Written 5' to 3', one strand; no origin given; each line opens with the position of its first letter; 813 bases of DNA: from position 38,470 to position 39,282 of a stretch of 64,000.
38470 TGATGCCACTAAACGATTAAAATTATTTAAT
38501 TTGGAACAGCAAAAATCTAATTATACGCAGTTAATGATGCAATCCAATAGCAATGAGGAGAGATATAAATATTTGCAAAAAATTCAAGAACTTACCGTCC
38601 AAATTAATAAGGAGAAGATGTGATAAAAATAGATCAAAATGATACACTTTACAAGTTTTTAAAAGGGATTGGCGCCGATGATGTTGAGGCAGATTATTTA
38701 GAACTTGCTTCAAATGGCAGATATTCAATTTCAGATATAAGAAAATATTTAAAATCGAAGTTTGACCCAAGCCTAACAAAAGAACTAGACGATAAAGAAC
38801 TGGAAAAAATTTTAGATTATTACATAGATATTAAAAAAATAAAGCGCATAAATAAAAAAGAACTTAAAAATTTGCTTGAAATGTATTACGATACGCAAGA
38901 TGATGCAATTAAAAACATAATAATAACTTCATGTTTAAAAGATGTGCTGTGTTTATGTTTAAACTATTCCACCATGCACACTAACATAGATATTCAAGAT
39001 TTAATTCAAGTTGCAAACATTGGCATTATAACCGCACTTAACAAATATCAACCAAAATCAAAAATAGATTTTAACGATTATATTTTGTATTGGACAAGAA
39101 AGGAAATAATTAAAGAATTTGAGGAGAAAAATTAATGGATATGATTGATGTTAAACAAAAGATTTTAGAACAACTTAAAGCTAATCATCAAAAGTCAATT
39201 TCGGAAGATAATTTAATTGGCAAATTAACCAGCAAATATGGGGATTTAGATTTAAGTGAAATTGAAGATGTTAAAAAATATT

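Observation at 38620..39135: Sigma-70 region-2-only ORF translationally coupled between dnaG and rpoD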

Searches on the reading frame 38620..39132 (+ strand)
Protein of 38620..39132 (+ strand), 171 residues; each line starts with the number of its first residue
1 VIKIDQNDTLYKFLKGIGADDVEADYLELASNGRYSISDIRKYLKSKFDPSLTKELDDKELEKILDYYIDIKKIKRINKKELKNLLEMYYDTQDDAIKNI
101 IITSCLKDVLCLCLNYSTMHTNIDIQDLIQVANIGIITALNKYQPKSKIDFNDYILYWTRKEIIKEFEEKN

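Call 3: search_protein_families(library=pfam, proteins=[window:38620-39132:+], max_evalue=1)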
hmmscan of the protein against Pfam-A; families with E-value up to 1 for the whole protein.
window:38620-39132:+ (171 aa): 6 families
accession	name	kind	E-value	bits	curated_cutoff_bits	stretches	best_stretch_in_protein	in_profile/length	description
PF04542.20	Sigma70_r2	-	1.2e-08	35.1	24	1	102-168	2-66/71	Sigma-70 region 2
PF04659.18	Arch_fla_DE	-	0.0058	17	21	1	52-92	26-67/96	Archaeal flagella protein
PF19789.6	DUF6273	-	0.007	16.7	23.5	1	29-78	27-72/172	Domain of unknown function (DUF6273)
PF06644.16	ATP11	-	0.022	15.1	22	1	54-102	81-129/271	ATP11 protein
PF12339.13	DNAJ_related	-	0.033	14.8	25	1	60-91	94-125/127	DNA-J related protein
PF14823.11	Sirohm_synth_C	-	0.44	10.6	24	0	71-91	44-64/68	Sirohaem biosynthesis protein C-terminal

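Call 4: search_protein_families(library=ncbifam, proteins=[window:38620-39132:+], max_evalue=1)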
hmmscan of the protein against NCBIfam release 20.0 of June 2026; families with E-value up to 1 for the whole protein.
window:38620-39132:+ (171 aa): 41 families (the best 25 are shown)
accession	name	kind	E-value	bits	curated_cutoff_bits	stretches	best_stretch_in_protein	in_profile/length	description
TIGR02392.1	rpoH_proteo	equivalog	2.3e-12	47.2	323.1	1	64-166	3-102/270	RNA polymerase sigma factor RpoH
NF005143.0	PRK06596.1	subfamily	1.6e-11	44.2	241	1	63-167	15-116/285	RNA polymerase factor sigma-32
TIGR02937.1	sigma70-ECF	superfamily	6.8e-10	38.8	42.9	1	101-170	6-71/165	sigma-70 family RNA polymerase sigma factor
NF004935.0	PRK06288.1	equivalog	2.7e-08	33.8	343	1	72-167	9-105/270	RNA polymerase sigma factor WhiG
TIGR02835.1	spore_sigmaE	equivalog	3.5e-08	33.2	348.6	1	77-164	34-118/234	RNA polymerase sporulation sigma factor SigE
TIGR02479.1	FliA_WhiG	subfamily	6.4e-08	32.6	189.6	1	118-167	19-68/224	FliA/WhiG family RNA polymerase sigma factor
NF006158.0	PRK08301.1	equivalog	1e-07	31.6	339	1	76-158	40-119/241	RNA polymerase sporulation sigma factor SigE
NF005693.0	PRK07500.1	equivalog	1.3e-07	31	315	1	77-163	21-105/289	RNA polymerase factor sigma-32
TIGR02394.1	rpoS_proteo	equivalog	1.4e-07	31.3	378.7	1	56-163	7-111/285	RNA polymerase sigma factor RpoS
NF005642.0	PRK07405.1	subfamily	1.8e-07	30.7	524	1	73-170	64-154/318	RNA polymerase sigma factor SigD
TIGR02997.1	Sig70-cyanoRpoD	subfamily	3.5e-07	29.8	384.5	1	74-167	57-143/298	RNA polymerase sigma factor, RpoD/SigA family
NF004572.0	PRK05911.1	equivalog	4.5e-07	29.5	378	1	75-167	2-95/257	RNA polymerase sigma factor sigma-28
TIGR02393.1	RpoD_Cterm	equivalog_domain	4.7e-07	29.7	354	1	99-165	3-67/238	RNA polymerase sigma factor RpoD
NF004566.0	PRK05901.2-4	equivalog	1.9e-06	27.3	531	1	30-165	125-259/448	RNA polymerase sigma factor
NF005920.0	PRK07921.1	subfamily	2.8e-06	26.6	464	1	72-166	68-158/328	RNA polymerase sigma factor SigB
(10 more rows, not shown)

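Call 6: find_homologous_proteins(query=window:38620-39132:+, max_evalue=0.001)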
Query window:38620-39132:+ (171 aa): 127 proteins with E <= 0.001 among 1226 candidates; the best 120 are listed.
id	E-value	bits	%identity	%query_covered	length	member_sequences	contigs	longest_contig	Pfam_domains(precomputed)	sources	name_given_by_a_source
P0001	1.3e-103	362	100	100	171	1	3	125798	PF04542.21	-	-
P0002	9.0e-92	323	87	99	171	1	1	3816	PF04542.21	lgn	-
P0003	1.6e-73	264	72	99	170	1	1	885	PF04542.21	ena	-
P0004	7.1e-73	262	74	99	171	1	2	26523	PF04542.21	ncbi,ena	-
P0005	1.4e-72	261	71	99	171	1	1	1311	PF04542.21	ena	-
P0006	2.2e-72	260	72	99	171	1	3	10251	PF04542.21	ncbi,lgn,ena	-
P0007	8.7e-66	239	69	99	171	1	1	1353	PF04542.21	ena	-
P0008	3.0e-59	218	59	99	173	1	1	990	PF04542.21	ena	-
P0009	3.3e-59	217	59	99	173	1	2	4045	PF04542.21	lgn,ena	-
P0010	4.6e-59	217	59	99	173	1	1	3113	PF04542.21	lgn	-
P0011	1.4e-57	212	57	99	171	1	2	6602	PF04542.21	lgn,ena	-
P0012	2.8e-57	211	58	99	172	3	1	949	PF04542.21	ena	-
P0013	6.6e-57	210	55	99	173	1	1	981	PF04542.21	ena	-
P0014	1.1e-56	209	56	99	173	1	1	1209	PF04542.21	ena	-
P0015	1.2e-56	209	55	99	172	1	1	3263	PF04542.21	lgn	-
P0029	3.7e-55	204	58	92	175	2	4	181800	PF04542.21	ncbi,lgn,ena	-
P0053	2.0e-53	199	54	94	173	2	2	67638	PF04542.21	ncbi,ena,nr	ncbi:MAG: hypothetical protein E7351_03300 [Clostridiales bacterium]|nr:hypothetical protein [Clostr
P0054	3.0e-53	198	54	99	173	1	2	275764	PF04542.21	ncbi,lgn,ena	-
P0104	1.8e-49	186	56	99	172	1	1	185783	PF04542.21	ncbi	-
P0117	6.8e-48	181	50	100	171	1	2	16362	PF04542.21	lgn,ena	-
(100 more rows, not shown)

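Call 7: search_solved_structures(query=window:38620-39132:+, max_evalue=1, show_alignments=2)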
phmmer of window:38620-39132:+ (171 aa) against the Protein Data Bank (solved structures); distinct sequences matched with E-value up to 1: 66 (the best 60 are shown).
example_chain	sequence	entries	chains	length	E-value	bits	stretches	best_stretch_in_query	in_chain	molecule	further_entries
1ku2_A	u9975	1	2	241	2.2e-05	27.8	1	73-165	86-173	sigma factor sigA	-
3ugo_A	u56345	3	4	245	2.2e-05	27.8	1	73-165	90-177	RNA polymerase sigma factor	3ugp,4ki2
8b3z_A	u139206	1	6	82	2.5e-05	27.6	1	94-165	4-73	RNA polymerase sigma factor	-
4xln_F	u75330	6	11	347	3.3e-05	27.2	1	73-165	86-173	RNA polymerase sigma factor SigA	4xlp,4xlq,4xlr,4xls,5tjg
3dxj_F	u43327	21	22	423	3.4e-05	27.2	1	49-165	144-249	RNA polymerase pricipal sigma factor (RpoD); CHAIN F, P | RNA polymerase sigma factor | RNA polymerase sigma factor SigA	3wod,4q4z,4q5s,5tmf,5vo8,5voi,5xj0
1iw7_F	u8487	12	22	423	3.4e-05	27.2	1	49-165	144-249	RNA polymerase sigma-70 subunit | principal sigma factor | DNA-directed RNA polymerase sigma chain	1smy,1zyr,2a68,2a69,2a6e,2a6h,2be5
4g7h_F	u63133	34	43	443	3.8e-05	27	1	49-165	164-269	RNA polymerase sigma factor | DNA directed RNA polymerase sigma factor A | RNA polymerase sigma factor SigA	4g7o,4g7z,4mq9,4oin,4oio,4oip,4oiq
9ujk_F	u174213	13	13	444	3.8e-05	27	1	49-165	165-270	RNA polymerase sigma factor SigA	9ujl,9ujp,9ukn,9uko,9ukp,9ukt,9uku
5x21_F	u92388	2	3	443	3.9e-05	27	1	49-165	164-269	RNA polymerase sigma factor SigA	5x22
9fo6_F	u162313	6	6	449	3.9e-05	27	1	49-165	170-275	RNA polymerase sigma factor SigA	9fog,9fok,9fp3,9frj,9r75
1l9u_H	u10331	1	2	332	4.4e-05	26.8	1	73-165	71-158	SIGMA FACTOR SIGA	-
1l9z_H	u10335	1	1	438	5e-05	26.7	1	73-165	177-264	SIGMA FACTOR SIGA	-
3les_A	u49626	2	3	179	5e-05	26.6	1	73-165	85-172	RNA polymerase sigma factor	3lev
5tw1_F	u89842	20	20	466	0.00022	24.5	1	36-166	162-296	RNA polymerase sigma factor SigA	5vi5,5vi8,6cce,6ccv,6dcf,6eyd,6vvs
5h6x_A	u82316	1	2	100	0.00023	24.5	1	101-164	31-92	RNA polymerase sigma factor RpoS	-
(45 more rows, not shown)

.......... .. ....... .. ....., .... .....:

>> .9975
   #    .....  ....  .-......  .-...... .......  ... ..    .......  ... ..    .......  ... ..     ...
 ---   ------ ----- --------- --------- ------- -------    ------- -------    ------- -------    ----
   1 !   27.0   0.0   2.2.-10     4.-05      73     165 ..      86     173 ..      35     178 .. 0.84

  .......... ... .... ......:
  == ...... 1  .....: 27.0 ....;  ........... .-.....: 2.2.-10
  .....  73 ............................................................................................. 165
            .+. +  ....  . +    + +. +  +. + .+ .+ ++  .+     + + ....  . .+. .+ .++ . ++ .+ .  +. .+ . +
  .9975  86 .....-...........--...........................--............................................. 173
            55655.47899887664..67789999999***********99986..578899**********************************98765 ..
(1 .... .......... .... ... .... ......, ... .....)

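Call 8: find_encoding_contigs(protein=P0054, flank=5000, max_places=2)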
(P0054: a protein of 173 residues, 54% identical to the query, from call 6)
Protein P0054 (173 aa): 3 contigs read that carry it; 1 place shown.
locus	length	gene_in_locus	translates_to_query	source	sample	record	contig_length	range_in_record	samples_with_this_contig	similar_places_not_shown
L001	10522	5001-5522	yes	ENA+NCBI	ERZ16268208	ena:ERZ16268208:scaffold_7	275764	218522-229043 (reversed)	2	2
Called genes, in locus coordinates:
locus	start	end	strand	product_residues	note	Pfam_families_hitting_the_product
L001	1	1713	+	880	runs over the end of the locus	PF01326:PPDK_N, PF00391:PEP-utilizers, PF02896:PEP-utilizers_C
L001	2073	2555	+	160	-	PF00466:Ribosomal_L10, PF27436:RL10_C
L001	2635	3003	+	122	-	PF16320:Ribosomal_L12_N, PF00542:Ribosomal_L12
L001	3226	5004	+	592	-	PF01807:Zn_ribbon_DnaG, PF08275:DNAG_N, PF01751:Toprim, PF13155:Toprim_2, PF13362:Toprim_3 (weak), PF13662:Toprim_4, PF10410:DnaB_bind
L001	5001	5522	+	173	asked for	PF04542:Sigma70_r2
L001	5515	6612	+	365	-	PF00140:Sigma70_r1_2, PF04542:Sigma70_r2, PF04539:Sigma70_r3, PF04545:Sigma70_r4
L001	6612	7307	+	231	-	PF02591:Zn_ribbon_9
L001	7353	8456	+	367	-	-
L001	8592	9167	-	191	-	PF01464:SLT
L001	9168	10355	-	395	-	PF00817:IMS, PF21999:IMS_HHH_1 (faint), PF11799:IMS_C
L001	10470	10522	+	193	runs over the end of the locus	PF03193:RsgA_GTPase (weak), PF01926:MMR_HSR1, PF02421:FeoB_N, PF09439:SRPRB (faint)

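Call 9: find_encoding_contigs(protein=P0104, flank=5000, max_places=2)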
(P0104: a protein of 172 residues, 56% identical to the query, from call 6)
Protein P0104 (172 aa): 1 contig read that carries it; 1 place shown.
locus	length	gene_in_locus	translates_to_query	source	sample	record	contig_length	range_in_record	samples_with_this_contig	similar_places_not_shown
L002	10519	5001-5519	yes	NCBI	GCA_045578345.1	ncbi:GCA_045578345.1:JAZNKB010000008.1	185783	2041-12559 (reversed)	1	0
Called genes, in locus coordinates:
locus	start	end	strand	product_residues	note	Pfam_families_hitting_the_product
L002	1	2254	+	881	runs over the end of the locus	PF01326:PPDK_N, PF00391:PEP-utilizers, PF02896:PEP-utilizers_C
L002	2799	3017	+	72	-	PF13560:HTH_31, PF12844:HTH_19, PF01381:HTH_3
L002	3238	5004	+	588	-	PF01807:Zn_ribbon_DnaG, PF08275:DNAG_N, PF01751:Toprim, PF13155:Toprim_2, PF13362:Toprim_3, PF13662:Toprim_4, PF10410:DnaB_bind (faint)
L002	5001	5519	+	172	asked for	PF04542:Sigma70_r2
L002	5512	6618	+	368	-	PF00140:Sigma70_r1_2, PF04542:Sigma70_r2, PF04539:Sigma70_r3, PF04545:Sigma70_r4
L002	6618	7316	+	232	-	-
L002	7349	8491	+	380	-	-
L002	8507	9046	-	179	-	PF01464:SLT, PF27553:SLT_superhelical (faint)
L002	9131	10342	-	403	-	PF00817:IMS, PF21999:IMS_HHH_1 (weak), PF11799:IMS_C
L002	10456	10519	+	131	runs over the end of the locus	-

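Call 10: find_encoding_contigs(protein=P0117, flank=5000, max_places=2)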
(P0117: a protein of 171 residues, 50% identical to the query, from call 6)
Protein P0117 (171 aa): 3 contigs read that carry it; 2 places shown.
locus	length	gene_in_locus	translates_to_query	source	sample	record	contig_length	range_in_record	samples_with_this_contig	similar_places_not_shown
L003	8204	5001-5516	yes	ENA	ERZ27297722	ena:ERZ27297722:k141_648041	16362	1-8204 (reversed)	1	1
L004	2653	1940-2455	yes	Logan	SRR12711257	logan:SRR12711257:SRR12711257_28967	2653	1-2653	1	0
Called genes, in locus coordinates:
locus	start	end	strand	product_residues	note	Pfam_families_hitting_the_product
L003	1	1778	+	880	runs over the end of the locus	PF01326:PPDK_N, PF00391:PEP-utilizers, PF02896:PEP-utilizers_C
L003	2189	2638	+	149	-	-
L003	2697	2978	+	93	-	-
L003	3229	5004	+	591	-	PF01807:Zn_ribbon_DnaG, PF08275:DNAG_N, PF01751:Toprim, PF13155:Toprim_2, PF13362:Toprim_3, PF13662:Toprim_4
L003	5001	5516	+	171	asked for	PF04542:Sigma70_r2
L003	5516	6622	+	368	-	PF00140:Sigma70_r1_2, PF04542:Sigma70_r2, PF04539:Sigma70_r3, PF04545:Sigma70_r4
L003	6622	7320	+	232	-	PF02591:Zn_ribbon_9 (weak)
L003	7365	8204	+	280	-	?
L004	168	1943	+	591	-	PF01807:Zn_ribbon_DnaG, PF08275:DNAG_N, PF01751:Toprim, PF13155:Toprim_2, PF13362:Toprim_3, PF13662:Toprim_4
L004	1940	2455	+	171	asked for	PF04542:Sigma70_r2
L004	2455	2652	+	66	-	?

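Call 13: find_related_loci(query=A1, collection=genome_contigs, flank=4000)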
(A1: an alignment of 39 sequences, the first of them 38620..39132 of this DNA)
Query A1 (171 aa) in genome_contigs; peptide patterns used: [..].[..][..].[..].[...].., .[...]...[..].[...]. (x = any residue, [..] = any of these).
131 stretches matched a pattern; 48 encode a relative of the query (tblastn E <= 1e-3); 48 distinct loci.
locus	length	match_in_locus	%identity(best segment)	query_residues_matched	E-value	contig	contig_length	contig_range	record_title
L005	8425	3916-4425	73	1-170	1e-72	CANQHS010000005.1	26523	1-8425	MAG: uncultured Clostridia bacterium isolate Lapin-027__bin86 genome assembly, contig: Lapin-027__NODE_1518_length_26523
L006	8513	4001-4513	71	1-171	9e-68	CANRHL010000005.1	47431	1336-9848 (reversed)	MAG: uncultured Clostridia bacterium isolate Lapin-030__bin21 genome assembly, contig: Lapin-030__NODE_1096_length_47431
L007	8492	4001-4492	71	1-164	9e-63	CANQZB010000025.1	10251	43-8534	MAG: uncultured Clostridia bacterium isolate Lapin-014__bin9 genome assembly, contig: Lapin-014__NODE_5680_length_10251_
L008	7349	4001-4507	54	1-169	6e-60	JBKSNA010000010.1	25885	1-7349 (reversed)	MAG: Clostridia bacterium isolate KY236-132 k141_1185829, whole genome shotgun sequence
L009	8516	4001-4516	55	1-170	1e-57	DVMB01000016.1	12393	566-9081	MAG TPA_asm: Candidatus Onthoplasma faecigallinarum isolate 5992 CHK70__C92902_L12393_ERR2241760, whole genome shotgun s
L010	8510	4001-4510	51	1-170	3e-57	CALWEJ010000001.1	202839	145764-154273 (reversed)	MAG: uncultured Clostridia bacterium isolate BRZ_PF__bin32 genome assembly, contig: BRZ_PF__NODE_52_length_202839_cov_13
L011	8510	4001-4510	49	1-170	8e-57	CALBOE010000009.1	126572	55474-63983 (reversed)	MAG TPA_asm: uncultured Clostridia bacterium isolate SRR6425761_bin.40_CONCOCT_v1.1_MAG genome assembly, contig: ERZ1767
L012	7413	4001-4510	52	1-170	5e-57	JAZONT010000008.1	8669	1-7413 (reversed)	MAG: Candidatus Onthoplasma sp. isolate T1900045635_YK20190329.MAGScoT_cleanbin_000055 SGB_8091_k141_3022564, whole geno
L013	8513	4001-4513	51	1-171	8e-57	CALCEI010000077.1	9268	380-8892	MAG TPA_asm: uncultured Clostridia bacterium isolate SRR6425769_bin.90_CONCOCT_v1.1_MAG genome assembly, contig: ERZ1767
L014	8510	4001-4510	52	1-170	1e-56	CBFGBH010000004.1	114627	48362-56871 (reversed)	MAG: Candidatus Onthoplasma sp. isolate ena-SAMPLE-TAB-24-07-2025-15:39:17:980-14992 genome assembly, contig: opera_cont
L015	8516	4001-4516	53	1-170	1e-56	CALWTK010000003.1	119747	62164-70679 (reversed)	MAG: uncultured Clostridia bacterium isolate BRZ_BV__bin49 genome assembly, contig: BRZ_BV__NODE_187_length_119747_cov_7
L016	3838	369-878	52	1-170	1e-56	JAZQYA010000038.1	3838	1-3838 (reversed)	MAG: Candidatus Onthoplasma sp. isolate T1900045161_TC20190155.MAGScoT_cleanbin_000037 SGB_5065_k141_1280631, whole geno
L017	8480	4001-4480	53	1-160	3e-56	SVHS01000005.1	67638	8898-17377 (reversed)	MAG: Clostridiales bacterium isolate SIG390 NODE_10025_length_67638_cov_2.794226, whole genome shotgun sequence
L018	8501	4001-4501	53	1-167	1e-55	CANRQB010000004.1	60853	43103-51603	MAG: uncultured Clostridia bacterium isolate Lapin-017__bin20 genome assembly, contig: Lapin-017__NODE_188_length_60853_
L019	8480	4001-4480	58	1-160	2e-55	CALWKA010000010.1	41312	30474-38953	MAG: uncultured Clostridia bacterium isolate BRZ_DD__bin44 genome assembly, contig: BRZ_DD__NODE_728_length_41312_cov_7.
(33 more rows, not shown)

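Call 22: predict_structure(alignment_id=A1)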
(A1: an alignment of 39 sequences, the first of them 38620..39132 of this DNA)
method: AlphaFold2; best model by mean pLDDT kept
length: 171 residues; sequences in the alignment: 39
mean_pLDDT: 94.4   pTM: 0.89
mean pLDDT of the five models: 94.4, 93.0, 92.9, 92.8, 90.4
residues with pLDDT >= 90: 154; 70-90: 15; 50-70: 1; < 50: 1
segments of 3 or more residues with pLDDT < 50: none
pLDDT, mean of each block of 10 residues (from residue 1): 92 97 96 95 96 91 94 91 96 97 96 95 94 98 92 98 90 49
secondary structure, 60 per line:
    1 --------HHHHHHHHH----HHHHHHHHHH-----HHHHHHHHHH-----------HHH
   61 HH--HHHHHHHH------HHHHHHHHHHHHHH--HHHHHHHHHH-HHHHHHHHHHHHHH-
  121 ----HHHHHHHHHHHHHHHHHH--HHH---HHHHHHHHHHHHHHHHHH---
elements in order: H9-17 H22-31 H37-46 H58-62 H65-72 H79-92 H95-104 H106-119 H125-142 H151-168

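Call 25: fold_search(model_id=the predicted structure, library=pdb)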
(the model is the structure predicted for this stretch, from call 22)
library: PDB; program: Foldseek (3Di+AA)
matches with E <= 10: 232; with E <= 0.001: 0
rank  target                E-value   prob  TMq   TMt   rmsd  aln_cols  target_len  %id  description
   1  9a58_A                1.0e-03  1.00  0.58  0.28  11.0       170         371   17  Integrative model of SIGA-RPOC by crosslinking MS and deep learning (released 2024-09-18)
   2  8hkc_E                1.2e-03  1.00  0.53  0.35   1.9       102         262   25  Cryo-EM structure of E. coli RNAP sigma32 complex (released 2023-05-31)
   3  8qn8_F                1.3e-03  1.00  0.53  0.59   4.8       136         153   24  Mycobacterium smegmatis RNA polymerase in complex with HelD, SigA and RbpA in State II (released 2024-10-02)
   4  6omf_F                1.9e-03  1.00  0.53  0.33   3.3       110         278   24  CryoEM structure of SigmaS-transcription initiation complex with activator Crl (released 2019-08-28)
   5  5uh5_F                2.7e-03  1.00  0.49  0.27  13.1       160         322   19  Crystal structure of Mycobacterium tuberculosis transcription initiation complex containing 3 nt of RNA (released 2017-04-12)
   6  3wod_F                2.7e-03  1.00  0.39  0.25  20.3       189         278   22  RNA polymerase-gp39 complex (released 2014-03-12)
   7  5uhb_F                2.9e-03  1.00  0.51  0.28  12.2       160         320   20  Crystal structure of Mycobacterium tuberculosis transcription initiation complex in complex with Rifampin (released 2017-04-12)
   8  5uhg_F                3.0e-03  1.00  0.50  0.27  12.9       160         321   19  Crystal structure of Mycobacterium tuberculosis transcription initiation complex in complex with D-AAP1 and Rifampin (released 2017-04-12)
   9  7xl3_F                3.9e-03  1.00  0.52  0.33   3.2       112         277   24  Cryo-EM structure of Pseudomonas aeruginosa RNAP sigmaS holoenzyme complexes with transcription factor SutA (open lobe (released 2022-07-27)
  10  5ipl_F                4.1e-03  1.00  0.53  0.34   3.2       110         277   24  SigmaS-transcription initiation complex with 4-nt nascent RNA (released 2016-03-30)
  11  8x6f_E                4.3e-03  1.00  0.55  0.35   1.5       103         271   22  Cryo-EM structure of Staphylococcus aureus sigA-dependent RNAP-promoter open complex (released 2024-06-05)
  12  6uu9_FFF              4.3e-03  1.00  0.50  0.33   3.5       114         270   23  E. coli mutant sigma-S transcription initiation complex with an 8-nt RNA ("Fresh" mutant crystal soaked with GTP, UT (released 2020-08-26)
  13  7pp4_f                4.3e-03  1.00  0.52  0.62   7.8       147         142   18  Cryo-EM structure of Mycobacterium tuberculosis RNA polymerase holoenzyme comprising sigma factor SigB (released 2022-09-21)
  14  6c04_F                5.8e-03  1.00  0.50  0.28   4.7       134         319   21  Mtb RNAP Holo/RbpA/double fork DNA -closed clamp (released 2018-03-28)
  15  9e84_F                6.8e-03  1.00  0.50  0.35  12.3       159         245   21  De Novo Mycobacterium tuberculosis transcription initiation promoter complex with 6-mer RNA and disordered Sigma-A reg (released 2025-10-01)
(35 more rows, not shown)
